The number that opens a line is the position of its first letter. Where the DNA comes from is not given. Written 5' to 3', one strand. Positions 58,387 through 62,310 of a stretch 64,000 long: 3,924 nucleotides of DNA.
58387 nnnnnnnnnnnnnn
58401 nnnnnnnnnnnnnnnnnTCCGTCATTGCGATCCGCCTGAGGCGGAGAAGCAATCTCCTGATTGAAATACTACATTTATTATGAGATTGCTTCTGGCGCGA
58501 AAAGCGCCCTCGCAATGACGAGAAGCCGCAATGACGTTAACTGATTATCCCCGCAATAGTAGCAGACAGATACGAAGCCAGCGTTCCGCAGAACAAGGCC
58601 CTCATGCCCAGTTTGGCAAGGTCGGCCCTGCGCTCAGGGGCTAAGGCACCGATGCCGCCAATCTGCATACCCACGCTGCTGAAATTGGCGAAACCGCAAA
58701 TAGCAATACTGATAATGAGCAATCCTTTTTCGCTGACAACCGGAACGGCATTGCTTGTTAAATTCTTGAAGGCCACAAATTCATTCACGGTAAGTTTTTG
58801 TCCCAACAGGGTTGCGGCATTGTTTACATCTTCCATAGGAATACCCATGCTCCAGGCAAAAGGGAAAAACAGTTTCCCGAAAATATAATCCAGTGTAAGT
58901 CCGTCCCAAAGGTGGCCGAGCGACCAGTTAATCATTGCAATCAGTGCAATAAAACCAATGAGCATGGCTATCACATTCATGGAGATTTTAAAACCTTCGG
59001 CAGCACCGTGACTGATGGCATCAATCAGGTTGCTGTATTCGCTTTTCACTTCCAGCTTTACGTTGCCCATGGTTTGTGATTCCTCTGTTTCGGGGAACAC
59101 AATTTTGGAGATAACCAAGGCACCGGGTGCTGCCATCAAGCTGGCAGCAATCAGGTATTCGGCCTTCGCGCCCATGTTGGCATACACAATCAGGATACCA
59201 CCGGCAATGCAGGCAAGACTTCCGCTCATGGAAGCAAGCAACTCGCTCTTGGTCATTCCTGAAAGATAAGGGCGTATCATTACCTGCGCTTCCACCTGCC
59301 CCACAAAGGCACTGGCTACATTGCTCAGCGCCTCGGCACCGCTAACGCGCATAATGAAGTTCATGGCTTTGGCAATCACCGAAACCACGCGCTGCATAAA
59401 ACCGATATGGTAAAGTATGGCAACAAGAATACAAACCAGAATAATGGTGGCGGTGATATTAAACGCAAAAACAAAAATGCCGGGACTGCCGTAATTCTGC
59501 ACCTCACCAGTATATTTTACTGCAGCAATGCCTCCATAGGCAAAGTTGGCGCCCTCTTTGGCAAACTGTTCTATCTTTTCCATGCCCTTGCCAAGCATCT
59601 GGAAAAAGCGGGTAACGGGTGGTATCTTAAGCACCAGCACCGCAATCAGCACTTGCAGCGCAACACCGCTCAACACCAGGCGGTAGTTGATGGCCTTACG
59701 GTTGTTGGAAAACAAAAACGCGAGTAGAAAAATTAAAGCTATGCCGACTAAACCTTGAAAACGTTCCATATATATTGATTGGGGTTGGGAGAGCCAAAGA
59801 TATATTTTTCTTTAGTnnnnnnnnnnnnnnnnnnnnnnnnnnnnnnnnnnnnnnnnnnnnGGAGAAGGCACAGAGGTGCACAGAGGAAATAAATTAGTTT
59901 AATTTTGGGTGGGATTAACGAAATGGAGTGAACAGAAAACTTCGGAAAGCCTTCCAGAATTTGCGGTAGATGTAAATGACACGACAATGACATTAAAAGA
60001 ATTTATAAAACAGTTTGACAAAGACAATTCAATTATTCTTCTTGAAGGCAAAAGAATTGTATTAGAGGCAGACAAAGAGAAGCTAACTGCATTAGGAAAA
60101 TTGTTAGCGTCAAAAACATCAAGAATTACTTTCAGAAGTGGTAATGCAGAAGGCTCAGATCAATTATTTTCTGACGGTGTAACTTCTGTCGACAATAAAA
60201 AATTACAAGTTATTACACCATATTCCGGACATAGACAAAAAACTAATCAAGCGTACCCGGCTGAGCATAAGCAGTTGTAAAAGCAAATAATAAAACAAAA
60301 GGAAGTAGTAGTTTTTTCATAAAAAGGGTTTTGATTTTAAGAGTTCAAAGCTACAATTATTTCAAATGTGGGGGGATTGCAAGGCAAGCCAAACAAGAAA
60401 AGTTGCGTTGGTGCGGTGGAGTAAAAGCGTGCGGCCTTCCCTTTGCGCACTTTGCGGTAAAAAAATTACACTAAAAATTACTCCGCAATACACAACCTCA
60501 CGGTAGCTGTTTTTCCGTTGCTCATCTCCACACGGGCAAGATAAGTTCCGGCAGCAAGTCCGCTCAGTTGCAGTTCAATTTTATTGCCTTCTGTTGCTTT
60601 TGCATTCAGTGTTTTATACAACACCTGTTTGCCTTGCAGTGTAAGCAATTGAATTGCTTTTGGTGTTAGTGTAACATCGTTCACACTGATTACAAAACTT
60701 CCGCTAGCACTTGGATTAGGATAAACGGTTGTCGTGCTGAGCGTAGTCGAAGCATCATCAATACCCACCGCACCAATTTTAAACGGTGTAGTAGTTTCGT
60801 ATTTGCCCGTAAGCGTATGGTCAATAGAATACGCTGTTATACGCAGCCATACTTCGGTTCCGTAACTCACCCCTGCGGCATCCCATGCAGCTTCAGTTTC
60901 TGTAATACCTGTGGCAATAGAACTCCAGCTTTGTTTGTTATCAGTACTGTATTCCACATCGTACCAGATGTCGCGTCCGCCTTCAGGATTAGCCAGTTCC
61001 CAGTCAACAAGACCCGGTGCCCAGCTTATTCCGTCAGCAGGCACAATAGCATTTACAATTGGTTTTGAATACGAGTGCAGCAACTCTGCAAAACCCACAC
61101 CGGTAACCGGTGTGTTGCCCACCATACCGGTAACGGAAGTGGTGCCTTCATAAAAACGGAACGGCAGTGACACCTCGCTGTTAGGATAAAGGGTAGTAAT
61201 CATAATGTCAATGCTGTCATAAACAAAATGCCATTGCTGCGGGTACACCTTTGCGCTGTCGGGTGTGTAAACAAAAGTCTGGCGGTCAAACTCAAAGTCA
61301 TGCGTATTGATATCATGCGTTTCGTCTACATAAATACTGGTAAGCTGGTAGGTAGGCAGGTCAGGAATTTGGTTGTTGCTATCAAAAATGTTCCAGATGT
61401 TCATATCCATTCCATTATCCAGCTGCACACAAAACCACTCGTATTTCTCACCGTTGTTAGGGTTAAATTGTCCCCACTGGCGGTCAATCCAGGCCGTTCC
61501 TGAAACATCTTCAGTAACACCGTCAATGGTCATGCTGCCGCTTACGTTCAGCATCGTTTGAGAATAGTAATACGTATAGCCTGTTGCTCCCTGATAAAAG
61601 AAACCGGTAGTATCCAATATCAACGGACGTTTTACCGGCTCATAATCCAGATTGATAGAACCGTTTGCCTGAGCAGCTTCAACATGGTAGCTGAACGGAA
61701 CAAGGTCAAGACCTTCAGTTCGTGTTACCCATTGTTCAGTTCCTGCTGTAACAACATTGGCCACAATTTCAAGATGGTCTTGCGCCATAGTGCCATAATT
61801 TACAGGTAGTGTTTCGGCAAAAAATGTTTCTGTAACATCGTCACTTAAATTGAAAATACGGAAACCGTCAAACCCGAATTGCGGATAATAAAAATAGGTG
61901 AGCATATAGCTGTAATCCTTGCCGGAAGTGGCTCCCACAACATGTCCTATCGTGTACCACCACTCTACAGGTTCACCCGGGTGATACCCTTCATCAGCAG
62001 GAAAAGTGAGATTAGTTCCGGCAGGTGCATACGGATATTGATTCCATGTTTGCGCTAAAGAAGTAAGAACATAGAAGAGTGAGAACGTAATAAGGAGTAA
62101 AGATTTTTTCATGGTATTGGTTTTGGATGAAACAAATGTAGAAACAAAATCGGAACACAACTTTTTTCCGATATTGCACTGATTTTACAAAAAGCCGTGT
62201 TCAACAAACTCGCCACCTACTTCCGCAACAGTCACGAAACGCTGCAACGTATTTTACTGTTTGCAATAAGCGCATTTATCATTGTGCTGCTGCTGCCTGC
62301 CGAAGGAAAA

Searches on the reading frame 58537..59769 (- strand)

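Call 50: search_protein_families(library=ncbifam, proteins=[window:58537-59769:-], max_evalue=0.00001)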
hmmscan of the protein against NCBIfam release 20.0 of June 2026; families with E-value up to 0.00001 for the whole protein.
window:58537-59769:- (410 aa): 1 family
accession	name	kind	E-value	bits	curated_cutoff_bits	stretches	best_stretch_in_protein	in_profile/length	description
TIGR00804.1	nupC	subfamily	1.4e-115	386.6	442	1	6-408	3-400/401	NupC/NupG family nucleoside CNT transporter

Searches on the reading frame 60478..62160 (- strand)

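Call 50: search_protein_families(library=ncbifam, proteins=[window:60478-62160:-], max_evalue=0.00001)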
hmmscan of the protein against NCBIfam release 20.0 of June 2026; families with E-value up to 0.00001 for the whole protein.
window:60478-62160:- (560 aa): 1 family
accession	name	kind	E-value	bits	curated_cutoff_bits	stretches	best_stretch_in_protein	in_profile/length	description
TIGR04183.1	Por_Secre_tail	domain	1.1e-09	38.1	23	1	479-555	1-68/72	T9SS type A sorting domain-containing protein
